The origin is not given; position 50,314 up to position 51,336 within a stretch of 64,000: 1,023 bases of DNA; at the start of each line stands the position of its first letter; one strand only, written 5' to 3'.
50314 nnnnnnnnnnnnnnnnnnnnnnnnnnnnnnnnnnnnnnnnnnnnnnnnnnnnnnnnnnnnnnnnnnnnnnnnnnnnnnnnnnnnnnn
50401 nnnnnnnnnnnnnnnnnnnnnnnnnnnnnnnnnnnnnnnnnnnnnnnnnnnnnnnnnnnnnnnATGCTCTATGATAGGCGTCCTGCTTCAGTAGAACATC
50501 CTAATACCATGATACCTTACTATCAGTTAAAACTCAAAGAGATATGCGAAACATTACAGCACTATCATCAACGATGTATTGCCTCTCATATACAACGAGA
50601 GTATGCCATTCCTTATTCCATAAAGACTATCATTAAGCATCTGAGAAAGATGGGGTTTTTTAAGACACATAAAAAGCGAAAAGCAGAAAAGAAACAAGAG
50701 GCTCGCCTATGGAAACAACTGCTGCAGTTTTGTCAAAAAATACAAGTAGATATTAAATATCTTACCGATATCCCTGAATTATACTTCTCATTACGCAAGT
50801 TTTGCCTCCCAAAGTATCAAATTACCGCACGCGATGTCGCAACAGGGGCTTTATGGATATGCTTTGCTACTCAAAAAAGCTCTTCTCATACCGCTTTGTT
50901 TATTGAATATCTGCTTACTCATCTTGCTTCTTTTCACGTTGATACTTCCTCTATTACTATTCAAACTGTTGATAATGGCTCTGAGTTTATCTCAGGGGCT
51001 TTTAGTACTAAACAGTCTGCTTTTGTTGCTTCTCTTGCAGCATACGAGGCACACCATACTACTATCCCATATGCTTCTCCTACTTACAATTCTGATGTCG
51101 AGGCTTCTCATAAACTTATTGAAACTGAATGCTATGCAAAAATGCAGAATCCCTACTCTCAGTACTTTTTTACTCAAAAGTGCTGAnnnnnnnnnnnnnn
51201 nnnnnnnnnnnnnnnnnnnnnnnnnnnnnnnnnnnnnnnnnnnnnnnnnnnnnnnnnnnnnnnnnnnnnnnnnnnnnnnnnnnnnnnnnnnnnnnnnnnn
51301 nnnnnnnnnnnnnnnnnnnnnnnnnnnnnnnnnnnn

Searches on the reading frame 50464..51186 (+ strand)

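Call 35: search_protein_families(library=ncbifam, proteins=[window:50464-51186:+])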
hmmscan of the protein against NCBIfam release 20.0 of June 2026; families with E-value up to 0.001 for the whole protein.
window:50464-51186:+ (240 aa): 1 family
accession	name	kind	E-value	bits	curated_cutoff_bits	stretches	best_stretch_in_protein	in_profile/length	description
NF033577.2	transpos_IS481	equivalog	1.3e-15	57.7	224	1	2-226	45-246/284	IS481 family transposase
